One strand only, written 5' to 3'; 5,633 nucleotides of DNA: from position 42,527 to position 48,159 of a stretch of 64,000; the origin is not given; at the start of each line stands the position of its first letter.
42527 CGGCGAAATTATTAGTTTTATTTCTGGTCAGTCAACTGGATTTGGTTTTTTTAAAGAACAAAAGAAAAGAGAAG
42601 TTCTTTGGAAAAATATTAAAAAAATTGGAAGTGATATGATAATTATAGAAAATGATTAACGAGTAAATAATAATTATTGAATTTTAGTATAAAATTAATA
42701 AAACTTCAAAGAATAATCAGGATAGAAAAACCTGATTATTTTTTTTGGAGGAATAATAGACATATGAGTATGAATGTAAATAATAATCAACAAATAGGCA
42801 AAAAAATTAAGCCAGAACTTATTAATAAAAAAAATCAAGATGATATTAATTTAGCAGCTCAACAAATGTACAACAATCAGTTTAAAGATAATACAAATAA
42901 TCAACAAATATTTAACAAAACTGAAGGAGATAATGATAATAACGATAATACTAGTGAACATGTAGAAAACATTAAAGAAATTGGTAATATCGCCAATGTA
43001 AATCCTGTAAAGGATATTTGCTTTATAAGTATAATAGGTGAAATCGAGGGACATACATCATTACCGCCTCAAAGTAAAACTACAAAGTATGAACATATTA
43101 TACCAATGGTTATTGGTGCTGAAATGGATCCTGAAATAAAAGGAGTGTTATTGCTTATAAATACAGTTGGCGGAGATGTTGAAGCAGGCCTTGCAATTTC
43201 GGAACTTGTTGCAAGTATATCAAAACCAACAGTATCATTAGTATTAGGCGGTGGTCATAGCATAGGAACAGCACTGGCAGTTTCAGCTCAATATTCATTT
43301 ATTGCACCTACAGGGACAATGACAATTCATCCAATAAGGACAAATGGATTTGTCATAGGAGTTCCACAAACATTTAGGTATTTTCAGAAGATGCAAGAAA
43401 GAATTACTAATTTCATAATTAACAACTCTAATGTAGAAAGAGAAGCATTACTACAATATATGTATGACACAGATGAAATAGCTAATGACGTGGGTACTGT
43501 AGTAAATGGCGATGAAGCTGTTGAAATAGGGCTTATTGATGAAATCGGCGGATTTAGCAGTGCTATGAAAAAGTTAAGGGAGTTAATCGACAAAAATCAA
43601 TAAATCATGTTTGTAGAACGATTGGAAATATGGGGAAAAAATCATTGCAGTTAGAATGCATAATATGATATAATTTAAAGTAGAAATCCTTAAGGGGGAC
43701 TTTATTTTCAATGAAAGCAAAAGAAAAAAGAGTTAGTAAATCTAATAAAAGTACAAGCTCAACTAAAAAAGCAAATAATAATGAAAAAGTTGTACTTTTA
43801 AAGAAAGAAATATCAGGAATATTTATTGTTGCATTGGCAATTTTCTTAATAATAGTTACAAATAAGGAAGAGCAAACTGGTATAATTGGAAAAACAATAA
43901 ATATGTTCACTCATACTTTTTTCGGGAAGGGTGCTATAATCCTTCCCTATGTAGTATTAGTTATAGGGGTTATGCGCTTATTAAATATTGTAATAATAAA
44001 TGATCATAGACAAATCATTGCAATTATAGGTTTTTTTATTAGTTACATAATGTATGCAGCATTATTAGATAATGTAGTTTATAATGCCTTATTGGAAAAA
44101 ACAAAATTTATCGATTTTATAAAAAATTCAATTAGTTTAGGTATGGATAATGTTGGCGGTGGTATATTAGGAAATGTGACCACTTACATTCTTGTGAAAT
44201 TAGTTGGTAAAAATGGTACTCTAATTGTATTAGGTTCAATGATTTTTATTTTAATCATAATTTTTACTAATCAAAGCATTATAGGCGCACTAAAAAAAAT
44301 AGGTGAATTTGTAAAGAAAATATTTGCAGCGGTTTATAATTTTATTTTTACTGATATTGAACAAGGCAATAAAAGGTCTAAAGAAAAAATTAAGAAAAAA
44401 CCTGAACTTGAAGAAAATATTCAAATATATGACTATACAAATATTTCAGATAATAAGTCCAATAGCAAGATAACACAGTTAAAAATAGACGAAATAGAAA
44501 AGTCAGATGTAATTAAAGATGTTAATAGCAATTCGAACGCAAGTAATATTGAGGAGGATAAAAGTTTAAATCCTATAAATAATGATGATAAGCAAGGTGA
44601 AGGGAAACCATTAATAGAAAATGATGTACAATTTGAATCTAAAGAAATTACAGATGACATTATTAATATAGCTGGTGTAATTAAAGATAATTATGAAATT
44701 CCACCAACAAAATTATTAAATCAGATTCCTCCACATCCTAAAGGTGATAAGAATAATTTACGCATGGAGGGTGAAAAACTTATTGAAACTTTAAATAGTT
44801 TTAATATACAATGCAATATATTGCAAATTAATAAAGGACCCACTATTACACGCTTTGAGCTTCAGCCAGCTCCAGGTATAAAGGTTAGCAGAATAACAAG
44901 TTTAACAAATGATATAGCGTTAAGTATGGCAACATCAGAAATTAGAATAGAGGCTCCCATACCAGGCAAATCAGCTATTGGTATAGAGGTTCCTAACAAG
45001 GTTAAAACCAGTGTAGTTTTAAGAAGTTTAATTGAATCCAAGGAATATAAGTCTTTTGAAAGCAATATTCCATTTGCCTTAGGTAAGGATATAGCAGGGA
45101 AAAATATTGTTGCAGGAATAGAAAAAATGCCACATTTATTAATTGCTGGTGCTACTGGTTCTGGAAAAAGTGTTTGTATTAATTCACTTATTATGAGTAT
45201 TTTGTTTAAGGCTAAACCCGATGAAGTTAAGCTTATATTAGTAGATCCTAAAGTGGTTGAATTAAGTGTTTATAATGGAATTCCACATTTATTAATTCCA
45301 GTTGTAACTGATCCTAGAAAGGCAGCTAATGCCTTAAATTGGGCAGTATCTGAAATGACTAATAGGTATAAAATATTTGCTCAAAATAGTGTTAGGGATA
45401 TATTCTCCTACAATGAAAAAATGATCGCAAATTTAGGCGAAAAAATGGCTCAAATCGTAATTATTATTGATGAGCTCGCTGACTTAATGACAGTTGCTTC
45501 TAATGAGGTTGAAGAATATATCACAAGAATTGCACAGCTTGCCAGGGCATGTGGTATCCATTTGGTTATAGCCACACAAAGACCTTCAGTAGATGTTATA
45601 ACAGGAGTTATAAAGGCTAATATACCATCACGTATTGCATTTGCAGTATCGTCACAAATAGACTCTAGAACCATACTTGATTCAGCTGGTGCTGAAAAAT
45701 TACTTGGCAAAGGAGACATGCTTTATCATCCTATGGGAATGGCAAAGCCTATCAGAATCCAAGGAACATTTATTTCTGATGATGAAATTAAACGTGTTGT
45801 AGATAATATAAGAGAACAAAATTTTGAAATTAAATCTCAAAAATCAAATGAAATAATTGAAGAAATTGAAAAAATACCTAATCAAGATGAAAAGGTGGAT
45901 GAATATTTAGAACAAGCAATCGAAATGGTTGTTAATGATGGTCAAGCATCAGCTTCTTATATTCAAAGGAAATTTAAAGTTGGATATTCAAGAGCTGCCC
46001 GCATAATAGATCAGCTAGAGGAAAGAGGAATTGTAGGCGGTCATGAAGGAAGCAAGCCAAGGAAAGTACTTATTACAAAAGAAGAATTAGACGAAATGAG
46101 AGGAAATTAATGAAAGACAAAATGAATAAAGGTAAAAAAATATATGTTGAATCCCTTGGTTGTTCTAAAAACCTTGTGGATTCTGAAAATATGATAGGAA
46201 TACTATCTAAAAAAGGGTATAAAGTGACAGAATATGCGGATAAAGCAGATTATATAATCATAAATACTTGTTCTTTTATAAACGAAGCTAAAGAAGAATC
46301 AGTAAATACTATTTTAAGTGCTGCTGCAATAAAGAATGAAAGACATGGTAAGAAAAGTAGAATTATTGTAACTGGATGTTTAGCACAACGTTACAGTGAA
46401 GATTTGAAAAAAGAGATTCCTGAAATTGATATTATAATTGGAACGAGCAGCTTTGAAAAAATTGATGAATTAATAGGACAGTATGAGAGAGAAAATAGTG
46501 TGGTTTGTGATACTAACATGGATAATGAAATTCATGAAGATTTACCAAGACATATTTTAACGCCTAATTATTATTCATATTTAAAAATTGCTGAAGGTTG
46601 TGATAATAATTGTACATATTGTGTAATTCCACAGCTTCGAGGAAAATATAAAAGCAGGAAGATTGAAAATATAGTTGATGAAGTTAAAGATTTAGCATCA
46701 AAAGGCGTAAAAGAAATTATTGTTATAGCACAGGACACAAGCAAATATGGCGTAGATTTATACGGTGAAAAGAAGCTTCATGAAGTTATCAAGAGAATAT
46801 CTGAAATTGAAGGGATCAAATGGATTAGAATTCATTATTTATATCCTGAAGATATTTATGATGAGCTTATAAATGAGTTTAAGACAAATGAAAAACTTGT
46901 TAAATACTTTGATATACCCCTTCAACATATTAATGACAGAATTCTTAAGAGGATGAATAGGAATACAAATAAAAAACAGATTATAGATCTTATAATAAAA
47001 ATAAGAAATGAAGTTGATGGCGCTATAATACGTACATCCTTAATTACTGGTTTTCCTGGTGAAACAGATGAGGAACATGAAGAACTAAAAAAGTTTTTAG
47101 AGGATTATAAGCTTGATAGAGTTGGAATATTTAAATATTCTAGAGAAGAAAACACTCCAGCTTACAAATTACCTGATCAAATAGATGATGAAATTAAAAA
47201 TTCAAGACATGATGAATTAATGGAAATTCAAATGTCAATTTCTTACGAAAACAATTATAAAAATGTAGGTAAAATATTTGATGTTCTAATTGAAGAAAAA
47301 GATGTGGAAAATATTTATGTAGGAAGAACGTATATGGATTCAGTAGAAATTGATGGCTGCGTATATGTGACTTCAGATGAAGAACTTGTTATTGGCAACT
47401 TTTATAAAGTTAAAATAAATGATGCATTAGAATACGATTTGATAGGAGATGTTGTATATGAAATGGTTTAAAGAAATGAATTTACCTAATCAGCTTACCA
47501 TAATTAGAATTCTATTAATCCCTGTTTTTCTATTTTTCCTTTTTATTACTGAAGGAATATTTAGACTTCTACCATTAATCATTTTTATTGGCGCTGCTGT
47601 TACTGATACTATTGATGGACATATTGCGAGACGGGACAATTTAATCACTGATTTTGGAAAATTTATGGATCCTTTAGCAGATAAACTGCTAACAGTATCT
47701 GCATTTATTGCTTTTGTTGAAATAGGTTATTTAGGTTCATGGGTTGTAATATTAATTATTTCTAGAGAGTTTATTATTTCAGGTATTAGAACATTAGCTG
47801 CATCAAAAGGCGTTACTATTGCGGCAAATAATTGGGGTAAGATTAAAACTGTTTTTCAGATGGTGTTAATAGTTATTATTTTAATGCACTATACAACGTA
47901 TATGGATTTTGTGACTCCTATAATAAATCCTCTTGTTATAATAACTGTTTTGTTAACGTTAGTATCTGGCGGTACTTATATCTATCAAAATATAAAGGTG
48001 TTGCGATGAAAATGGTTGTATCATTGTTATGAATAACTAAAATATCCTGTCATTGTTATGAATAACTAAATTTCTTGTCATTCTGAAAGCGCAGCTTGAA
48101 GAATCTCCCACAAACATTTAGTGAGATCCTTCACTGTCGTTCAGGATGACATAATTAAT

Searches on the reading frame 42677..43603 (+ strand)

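Call 56: search_protein_families(library=pfam, proteins=[window:42677-43603:+], max_evalue=0.00001)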
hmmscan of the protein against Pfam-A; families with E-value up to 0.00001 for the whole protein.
window:42677-43603:+ (308 aa): 1 family
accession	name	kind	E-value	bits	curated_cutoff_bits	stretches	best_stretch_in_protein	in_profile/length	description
PF00574.28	CLP_protease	-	1.4e-19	71.1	20.2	1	128-290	20-178/182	Clp protease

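Call 61: search_protein_families(library=ncbifam, proteins=[window:42677-43603:+], max_evalue=1e-10)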
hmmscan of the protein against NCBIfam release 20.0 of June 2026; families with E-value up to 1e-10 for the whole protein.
window:42677-43603:+ (308 aa): 0 families

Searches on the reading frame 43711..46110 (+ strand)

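Call 56: search_protein_families(library=pfam, proteins=[window:43711-46110:+], max_evalue=0.00001)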
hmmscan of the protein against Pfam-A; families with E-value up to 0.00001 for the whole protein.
window:43711-46110:+ (799 aa): 4 families
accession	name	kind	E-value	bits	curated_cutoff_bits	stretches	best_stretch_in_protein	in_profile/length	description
PF01580.24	FtsK_SpoIIIE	-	1.4e-62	211.5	24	1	437-627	2-221/221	FtsK/SpoIIIE family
PF17854.6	FtsK_alpha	-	1.1e-31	109.4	22.9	1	330-429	1-101/101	FtsK alpha domain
PF09397.16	FtsK_gamma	-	8.9e-29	99.4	30.6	1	728-789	2-63/63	Ftsk gamma domain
PF13491.11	FtsK_4TM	-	1.2e-06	28.7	23.1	1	55-198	46-171/171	4TM region of DNA translocase FtsK/SpoIIIE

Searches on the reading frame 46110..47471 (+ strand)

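Call 56: search_protein_families(library=pfam, proteins=[window:46110-47471:+], max_evalue=0.00001)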
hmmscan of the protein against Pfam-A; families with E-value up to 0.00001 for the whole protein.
window:46110-47471:+ (453 aa): 3 families
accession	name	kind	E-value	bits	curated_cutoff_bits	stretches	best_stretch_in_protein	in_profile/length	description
PF00919.26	UPF0004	-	1.5e-31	108.7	27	1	10-111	1-98/98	Uncharacterized protein family UPF0004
PF04055.27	Radical_SAM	-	1.4e-26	94.1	29.5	1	160-330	3-166/166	Radical SAM superfamily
PF18693.7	TRAM_2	-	1.4e-21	76.8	27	1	386-449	1-63/63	TRAM domain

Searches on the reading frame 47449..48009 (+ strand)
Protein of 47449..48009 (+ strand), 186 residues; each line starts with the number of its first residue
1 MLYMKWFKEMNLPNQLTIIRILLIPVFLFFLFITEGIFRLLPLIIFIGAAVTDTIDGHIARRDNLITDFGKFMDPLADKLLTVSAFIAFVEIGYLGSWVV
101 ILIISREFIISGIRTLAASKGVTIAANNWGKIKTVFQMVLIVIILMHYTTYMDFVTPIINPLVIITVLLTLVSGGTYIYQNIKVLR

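Call 56: search_protein_families(library=pfam, proteins=[window:47449-48009:+], max_evalue=0.00001)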
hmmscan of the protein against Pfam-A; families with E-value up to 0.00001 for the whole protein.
window:47449-48009:+ (186 aa): 1 family
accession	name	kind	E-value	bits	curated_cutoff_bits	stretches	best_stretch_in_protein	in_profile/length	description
PF01066.26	CDP-OH_P_transf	-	4e-43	147.9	22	1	10-168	1-148/152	CDP-alcohol phosphatidyltransferase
